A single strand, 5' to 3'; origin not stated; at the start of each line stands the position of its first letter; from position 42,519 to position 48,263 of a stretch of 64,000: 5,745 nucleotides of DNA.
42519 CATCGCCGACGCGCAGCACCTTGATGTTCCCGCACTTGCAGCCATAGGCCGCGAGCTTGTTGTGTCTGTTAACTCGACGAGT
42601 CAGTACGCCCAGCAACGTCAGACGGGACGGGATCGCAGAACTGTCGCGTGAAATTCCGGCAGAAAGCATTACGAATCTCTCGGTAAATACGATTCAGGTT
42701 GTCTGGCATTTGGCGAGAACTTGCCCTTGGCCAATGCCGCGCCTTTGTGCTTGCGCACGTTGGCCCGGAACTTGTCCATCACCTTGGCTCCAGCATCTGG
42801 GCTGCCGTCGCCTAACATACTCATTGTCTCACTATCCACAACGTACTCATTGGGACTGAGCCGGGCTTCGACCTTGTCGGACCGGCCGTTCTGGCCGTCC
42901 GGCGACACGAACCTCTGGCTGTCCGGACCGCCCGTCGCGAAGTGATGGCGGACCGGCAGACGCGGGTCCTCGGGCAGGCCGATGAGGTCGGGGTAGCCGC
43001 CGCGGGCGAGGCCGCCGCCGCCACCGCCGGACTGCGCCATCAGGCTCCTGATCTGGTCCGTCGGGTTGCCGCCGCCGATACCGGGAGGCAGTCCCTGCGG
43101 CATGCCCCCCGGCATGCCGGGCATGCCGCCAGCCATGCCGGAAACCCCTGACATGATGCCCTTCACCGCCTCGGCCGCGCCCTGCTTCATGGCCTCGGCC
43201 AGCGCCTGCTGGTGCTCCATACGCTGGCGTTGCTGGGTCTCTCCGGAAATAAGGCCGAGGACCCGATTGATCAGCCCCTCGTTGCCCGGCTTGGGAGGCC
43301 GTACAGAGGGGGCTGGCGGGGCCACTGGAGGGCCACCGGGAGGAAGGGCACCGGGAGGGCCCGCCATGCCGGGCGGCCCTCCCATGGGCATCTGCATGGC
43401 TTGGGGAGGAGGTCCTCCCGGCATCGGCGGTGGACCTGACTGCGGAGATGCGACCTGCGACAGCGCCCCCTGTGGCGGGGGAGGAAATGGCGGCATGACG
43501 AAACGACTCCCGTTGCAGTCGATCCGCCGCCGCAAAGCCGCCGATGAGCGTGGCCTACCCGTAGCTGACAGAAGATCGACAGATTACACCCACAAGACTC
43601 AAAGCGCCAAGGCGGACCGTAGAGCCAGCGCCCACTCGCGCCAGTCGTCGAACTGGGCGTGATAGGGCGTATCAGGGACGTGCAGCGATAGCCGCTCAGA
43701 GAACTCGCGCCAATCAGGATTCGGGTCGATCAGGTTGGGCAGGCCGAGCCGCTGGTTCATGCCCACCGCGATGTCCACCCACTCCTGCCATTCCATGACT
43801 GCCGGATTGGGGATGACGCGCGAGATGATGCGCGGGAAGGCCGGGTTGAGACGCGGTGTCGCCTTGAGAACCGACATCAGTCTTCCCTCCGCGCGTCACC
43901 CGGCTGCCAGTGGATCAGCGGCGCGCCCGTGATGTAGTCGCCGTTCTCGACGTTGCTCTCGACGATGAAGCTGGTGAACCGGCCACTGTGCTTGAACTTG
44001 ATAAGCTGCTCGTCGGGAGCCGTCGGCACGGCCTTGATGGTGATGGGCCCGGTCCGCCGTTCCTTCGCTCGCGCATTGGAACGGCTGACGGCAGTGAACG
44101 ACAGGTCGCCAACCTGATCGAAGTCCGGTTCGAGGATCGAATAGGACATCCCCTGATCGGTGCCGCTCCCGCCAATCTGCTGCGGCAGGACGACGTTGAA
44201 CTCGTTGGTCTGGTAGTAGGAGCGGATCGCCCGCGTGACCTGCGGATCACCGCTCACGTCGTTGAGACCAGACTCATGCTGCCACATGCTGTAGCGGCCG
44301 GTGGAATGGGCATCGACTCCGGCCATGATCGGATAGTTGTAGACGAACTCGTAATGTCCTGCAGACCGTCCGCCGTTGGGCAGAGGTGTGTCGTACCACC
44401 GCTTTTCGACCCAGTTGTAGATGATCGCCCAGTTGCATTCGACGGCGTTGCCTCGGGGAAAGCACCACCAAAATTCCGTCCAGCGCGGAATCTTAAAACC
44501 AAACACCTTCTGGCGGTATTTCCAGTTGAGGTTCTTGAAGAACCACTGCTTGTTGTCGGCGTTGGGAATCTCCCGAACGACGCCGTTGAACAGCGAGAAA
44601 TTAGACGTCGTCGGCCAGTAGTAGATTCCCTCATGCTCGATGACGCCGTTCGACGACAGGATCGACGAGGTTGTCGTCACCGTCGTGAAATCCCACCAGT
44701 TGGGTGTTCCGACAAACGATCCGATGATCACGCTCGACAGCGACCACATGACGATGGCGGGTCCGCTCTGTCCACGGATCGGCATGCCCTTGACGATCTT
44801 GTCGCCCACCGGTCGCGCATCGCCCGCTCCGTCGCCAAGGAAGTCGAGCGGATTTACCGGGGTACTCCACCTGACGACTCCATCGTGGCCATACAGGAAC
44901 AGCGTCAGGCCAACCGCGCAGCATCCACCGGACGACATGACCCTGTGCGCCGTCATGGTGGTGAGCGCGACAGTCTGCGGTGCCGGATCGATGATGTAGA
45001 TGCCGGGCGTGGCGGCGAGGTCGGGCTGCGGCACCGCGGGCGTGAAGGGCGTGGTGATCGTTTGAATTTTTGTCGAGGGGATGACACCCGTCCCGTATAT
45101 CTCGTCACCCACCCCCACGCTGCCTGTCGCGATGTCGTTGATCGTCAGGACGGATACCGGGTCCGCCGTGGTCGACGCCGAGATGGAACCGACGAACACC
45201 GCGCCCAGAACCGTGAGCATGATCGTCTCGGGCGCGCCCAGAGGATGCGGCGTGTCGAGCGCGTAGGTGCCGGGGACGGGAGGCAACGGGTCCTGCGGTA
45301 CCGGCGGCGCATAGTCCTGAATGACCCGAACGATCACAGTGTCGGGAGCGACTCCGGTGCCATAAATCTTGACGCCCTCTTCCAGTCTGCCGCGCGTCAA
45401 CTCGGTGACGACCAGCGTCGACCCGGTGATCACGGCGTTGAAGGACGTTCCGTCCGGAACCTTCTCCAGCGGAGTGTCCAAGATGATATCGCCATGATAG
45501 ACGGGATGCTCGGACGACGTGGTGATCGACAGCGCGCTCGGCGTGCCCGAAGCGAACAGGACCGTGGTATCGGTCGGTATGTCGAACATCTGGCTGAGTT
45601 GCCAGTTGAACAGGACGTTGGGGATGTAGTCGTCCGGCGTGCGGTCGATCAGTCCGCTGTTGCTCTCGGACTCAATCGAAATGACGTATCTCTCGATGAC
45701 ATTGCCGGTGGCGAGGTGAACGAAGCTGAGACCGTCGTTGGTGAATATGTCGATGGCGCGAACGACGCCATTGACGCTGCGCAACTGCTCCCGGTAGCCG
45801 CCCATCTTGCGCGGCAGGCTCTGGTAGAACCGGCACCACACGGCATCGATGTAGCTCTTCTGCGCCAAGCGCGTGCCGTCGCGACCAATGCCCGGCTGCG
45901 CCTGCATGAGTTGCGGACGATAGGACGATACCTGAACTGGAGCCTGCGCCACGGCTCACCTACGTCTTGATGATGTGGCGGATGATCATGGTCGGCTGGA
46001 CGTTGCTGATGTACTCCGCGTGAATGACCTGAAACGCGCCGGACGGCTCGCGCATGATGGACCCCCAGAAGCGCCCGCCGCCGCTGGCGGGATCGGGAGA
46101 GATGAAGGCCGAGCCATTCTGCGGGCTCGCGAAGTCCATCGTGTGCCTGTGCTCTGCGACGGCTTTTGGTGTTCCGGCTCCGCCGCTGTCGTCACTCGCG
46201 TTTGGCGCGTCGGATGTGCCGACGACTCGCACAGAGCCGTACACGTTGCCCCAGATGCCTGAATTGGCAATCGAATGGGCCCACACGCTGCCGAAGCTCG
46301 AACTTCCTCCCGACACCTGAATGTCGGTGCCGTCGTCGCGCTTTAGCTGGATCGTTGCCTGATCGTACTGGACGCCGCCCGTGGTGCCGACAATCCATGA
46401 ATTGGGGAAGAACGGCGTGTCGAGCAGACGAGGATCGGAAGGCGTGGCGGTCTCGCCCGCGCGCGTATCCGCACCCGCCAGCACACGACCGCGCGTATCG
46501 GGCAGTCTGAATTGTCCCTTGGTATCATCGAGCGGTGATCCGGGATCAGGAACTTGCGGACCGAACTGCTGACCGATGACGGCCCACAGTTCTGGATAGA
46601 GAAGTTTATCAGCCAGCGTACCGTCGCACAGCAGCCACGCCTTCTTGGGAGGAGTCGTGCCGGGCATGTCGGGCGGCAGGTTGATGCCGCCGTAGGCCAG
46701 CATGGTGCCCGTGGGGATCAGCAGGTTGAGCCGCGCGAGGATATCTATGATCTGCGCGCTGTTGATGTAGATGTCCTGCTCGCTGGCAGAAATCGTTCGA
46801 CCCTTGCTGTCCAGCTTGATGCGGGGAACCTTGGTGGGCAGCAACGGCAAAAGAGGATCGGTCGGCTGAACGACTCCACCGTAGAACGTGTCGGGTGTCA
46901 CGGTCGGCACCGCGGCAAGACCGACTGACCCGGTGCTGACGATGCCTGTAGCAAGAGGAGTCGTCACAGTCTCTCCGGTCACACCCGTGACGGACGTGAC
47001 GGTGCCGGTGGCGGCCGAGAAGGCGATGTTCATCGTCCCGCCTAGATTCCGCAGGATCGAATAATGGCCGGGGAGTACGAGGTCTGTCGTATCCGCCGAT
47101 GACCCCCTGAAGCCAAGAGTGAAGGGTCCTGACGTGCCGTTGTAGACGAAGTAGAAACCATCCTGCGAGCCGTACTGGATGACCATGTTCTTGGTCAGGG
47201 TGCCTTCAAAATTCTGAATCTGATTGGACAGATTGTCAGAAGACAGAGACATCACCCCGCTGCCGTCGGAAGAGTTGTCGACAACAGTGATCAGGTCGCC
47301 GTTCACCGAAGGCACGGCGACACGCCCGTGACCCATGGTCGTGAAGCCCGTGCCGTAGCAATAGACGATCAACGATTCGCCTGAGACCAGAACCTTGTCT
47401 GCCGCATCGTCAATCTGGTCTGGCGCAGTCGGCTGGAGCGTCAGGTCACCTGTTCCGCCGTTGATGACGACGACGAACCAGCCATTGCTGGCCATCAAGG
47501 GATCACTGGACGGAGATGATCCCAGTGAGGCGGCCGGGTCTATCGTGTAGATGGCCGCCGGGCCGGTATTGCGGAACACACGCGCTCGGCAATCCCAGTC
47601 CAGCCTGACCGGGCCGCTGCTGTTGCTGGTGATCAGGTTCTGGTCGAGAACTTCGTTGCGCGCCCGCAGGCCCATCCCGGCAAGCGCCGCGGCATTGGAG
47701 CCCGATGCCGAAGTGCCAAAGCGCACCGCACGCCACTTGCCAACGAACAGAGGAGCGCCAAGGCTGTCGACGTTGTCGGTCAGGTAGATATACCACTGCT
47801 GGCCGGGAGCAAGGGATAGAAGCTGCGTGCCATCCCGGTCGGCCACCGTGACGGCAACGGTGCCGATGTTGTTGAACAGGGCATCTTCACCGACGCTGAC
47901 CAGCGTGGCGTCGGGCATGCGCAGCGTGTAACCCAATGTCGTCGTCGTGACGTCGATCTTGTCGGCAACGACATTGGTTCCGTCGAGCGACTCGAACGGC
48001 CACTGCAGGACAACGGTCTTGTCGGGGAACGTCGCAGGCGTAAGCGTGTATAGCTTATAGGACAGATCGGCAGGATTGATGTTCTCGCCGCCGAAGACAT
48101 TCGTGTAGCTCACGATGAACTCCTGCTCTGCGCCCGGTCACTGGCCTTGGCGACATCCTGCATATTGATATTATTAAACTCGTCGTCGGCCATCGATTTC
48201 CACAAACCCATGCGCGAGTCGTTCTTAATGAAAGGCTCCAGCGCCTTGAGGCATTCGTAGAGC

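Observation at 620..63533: Genome-wide ~10-fold over-representation of the heptamer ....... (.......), written through coding sequence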

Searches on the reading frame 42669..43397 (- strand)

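Call 18: search_protein_families(library=pfam, proteins=[window:42669-43397:-], max_evalue=0.01)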
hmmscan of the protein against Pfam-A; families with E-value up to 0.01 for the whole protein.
window:42669-43397:- (242 aa): 1 family
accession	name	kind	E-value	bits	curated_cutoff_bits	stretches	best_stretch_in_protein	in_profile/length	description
PF05802.16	SctB2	-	0.0048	17.8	26.5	1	50-94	30-74/162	SPI-2 type 3 secretion system translocon protein SctB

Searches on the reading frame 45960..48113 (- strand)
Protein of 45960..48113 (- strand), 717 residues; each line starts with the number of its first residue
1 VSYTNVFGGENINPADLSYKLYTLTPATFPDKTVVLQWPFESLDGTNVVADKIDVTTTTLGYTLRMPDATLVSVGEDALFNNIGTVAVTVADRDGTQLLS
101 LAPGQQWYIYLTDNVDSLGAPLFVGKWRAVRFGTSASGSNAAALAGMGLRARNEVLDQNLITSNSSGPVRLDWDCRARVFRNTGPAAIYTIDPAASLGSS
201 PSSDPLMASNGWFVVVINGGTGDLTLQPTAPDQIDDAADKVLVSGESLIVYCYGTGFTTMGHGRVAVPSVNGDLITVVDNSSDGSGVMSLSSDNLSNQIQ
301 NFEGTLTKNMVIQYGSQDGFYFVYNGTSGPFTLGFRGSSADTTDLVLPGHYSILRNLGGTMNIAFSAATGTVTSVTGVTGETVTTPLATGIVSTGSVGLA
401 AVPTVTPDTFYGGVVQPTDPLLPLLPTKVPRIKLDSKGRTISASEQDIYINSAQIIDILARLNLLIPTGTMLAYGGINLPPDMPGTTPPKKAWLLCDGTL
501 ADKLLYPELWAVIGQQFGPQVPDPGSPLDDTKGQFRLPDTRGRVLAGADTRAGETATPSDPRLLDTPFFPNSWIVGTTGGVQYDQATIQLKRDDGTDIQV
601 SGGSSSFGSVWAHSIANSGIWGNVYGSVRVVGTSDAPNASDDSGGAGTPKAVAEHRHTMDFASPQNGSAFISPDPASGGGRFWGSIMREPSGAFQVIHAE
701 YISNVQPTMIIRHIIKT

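Call 18: search_protein_families(library=pfam, proteins=[window:45960-48113:-], max_evalue=0.01)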
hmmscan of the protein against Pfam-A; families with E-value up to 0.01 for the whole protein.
window:45960-48113:- (717 aa): 1 family
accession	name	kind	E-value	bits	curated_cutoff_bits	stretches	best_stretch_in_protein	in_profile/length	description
PF07484.17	Collar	-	2.5e-09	37.4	24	1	483-544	6-56/57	Phage Tail Collar Domain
